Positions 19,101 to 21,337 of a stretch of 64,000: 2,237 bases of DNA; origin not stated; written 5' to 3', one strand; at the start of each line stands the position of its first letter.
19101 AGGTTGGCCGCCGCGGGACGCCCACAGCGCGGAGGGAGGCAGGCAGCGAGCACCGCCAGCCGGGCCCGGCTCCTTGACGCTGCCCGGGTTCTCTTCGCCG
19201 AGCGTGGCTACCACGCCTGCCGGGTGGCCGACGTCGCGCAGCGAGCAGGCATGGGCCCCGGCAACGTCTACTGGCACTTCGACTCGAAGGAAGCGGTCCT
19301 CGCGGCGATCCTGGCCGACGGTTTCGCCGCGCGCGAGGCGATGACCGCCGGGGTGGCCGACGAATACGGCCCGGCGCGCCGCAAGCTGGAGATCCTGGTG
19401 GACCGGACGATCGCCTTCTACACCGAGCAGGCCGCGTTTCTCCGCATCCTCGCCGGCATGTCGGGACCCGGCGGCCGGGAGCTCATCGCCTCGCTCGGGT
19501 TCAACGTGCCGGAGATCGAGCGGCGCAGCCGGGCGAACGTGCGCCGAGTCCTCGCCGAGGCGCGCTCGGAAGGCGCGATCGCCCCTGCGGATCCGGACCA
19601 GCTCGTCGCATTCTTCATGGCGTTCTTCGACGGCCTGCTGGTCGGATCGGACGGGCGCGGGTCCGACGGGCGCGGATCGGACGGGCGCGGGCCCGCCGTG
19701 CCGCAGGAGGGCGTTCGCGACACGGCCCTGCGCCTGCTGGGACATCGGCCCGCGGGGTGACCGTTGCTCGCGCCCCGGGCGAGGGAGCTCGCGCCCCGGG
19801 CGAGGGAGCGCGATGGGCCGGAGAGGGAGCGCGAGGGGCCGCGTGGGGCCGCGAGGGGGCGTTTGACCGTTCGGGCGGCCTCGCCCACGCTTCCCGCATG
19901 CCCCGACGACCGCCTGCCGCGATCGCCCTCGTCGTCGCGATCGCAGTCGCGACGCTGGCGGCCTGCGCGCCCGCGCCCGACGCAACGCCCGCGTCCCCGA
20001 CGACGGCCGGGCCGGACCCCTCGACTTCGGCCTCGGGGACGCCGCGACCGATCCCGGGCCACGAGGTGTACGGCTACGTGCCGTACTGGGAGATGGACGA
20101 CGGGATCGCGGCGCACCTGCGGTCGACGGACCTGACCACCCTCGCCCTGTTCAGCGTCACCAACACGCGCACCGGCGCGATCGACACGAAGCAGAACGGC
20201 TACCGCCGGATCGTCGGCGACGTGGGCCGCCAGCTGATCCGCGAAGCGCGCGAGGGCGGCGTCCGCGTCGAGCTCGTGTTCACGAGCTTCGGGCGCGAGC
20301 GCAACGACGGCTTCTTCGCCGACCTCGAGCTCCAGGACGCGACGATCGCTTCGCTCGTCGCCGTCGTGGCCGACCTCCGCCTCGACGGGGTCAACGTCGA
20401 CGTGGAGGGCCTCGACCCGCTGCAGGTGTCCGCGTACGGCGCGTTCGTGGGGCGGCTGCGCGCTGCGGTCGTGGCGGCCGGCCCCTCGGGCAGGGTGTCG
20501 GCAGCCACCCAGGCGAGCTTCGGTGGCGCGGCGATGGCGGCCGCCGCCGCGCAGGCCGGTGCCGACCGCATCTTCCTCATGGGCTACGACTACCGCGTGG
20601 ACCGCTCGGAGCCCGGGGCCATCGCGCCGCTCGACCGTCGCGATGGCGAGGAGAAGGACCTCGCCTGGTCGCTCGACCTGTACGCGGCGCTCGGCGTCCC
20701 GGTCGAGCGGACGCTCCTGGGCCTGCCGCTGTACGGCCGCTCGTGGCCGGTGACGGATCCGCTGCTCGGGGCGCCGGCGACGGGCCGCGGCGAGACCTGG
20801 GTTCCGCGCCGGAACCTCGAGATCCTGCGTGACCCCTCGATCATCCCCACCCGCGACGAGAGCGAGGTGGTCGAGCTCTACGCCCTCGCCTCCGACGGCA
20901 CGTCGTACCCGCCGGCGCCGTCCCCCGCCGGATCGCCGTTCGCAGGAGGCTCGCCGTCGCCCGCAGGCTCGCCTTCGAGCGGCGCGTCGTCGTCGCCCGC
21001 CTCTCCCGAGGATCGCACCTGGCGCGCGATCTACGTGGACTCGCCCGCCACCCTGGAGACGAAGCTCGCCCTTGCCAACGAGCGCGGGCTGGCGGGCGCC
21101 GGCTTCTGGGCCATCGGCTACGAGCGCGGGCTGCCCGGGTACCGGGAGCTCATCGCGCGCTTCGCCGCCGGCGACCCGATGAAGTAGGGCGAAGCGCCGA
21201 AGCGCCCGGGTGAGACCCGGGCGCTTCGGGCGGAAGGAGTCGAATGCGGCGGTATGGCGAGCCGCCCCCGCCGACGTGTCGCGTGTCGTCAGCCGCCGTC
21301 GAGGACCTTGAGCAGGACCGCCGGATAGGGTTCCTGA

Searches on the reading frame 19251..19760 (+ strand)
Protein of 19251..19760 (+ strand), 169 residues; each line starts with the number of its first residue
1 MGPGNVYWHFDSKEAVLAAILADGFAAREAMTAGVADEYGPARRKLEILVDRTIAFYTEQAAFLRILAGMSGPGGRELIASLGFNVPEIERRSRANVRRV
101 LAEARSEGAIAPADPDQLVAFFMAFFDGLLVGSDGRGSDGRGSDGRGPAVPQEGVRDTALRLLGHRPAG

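Call 13: search_protein_families(library=pfam, proteins=[window:19251-19760:+], max_evalue=0.0001)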
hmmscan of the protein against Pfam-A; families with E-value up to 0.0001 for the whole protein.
window:19251-19760:+ (169 aa): 1 family
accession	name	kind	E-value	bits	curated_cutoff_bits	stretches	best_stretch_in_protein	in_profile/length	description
PF13977.11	TetR_C_6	-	1.8e-05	25.3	27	1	89-131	46-88/115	BetI-type transcriptional repressor, C-terminal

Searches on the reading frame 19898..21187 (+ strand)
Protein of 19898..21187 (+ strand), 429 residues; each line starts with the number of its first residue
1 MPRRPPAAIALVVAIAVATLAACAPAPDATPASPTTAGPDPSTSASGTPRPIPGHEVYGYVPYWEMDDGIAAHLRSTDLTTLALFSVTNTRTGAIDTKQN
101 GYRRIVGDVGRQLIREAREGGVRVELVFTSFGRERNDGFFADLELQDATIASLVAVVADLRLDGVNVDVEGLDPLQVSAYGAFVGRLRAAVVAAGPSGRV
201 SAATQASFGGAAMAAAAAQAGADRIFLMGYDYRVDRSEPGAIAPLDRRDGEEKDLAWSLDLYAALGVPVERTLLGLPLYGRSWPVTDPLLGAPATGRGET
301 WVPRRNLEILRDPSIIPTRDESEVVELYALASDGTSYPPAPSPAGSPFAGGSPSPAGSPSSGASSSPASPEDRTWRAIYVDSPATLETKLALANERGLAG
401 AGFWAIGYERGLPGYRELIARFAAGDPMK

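Call 14: search_protein_families(library=pfam, proteins=[window:19898-21187:+], max_evalue=0.0001)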
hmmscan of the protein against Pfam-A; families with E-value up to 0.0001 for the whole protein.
window:19898-21187:+ (429 aa): 1 family
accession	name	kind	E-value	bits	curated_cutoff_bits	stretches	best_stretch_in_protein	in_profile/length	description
PF00704.34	Glyco_hydro_18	-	2.6e-18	67.2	29.6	1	127-408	67-316/317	Glycosyl hydrolases family 18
